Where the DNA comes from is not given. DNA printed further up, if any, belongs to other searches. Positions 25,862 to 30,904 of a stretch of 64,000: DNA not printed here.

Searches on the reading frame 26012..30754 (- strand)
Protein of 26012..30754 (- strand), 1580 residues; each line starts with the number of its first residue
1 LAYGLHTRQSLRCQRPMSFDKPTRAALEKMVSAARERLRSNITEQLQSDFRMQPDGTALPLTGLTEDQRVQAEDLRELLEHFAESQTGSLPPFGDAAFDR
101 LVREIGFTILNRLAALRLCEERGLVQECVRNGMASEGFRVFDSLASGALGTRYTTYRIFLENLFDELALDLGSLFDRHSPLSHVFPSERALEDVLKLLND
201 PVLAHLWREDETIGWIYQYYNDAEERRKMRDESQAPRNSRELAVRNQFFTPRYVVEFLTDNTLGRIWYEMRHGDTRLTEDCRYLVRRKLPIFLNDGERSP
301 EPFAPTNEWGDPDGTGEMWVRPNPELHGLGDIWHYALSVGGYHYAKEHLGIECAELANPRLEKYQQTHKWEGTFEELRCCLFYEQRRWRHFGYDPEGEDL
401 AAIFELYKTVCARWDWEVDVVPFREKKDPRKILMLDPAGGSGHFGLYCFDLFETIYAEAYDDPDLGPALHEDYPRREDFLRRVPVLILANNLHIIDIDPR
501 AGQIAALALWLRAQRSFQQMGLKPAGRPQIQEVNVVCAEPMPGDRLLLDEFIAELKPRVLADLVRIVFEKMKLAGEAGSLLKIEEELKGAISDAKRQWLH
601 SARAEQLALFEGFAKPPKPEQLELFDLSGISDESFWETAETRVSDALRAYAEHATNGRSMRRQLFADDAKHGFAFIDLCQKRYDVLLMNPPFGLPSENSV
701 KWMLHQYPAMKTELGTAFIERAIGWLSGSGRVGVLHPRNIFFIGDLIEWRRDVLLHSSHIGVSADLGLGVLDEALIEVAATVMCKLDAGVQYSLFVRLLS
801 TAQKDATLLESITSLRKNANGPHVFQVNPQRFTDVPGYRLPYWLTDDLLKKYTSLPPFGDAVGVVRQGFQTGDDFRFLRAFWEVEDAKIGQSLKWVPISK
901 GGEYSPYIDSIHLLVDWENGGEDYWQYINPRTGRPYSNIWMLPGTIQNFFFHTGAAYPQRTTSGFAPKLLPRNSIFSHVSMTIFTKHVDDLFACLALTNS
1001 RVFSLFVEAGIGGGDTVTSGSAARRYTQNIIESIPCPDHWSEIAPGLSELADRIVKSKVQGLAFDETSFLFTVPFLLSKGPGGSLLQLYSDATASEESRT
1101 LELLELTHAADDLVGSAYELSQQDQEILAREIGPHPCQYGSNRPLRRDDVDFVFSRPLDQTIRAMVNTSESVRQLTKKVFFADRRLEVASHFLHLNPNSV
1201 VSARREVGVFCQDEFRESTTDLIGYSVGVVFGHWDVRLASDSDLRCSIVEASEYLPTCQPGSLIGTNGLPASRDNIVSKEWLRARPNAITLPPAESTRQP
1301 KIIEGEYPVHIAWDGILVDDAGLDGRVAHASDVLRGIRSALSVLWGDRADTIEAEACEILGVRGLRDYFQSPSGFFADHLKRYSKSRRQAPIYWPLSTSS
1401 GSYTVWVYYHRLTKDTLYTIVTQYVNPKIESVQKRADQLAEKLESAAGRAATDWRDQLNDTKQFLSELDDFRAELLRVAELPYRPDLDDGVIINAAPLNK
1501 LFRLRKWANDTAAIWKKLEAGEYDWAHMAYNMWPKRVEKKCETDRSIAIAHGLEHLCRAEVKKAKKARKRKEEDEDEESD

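Call 40: search_protein_families(library=pfam, proteins=[window:26012-30754:-], max_evalue=0.001)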
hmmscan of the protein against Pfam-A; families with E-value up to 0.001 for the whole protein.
window:26012-30754:- (1580 aa): 1 family
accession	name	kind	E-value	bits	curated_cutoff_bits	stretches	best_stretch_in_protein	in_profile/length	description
PF07669.17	Eco57I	-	6.7e-09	36.5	25.3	1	490-759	1-158/171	Eco57I restriction-modification methylase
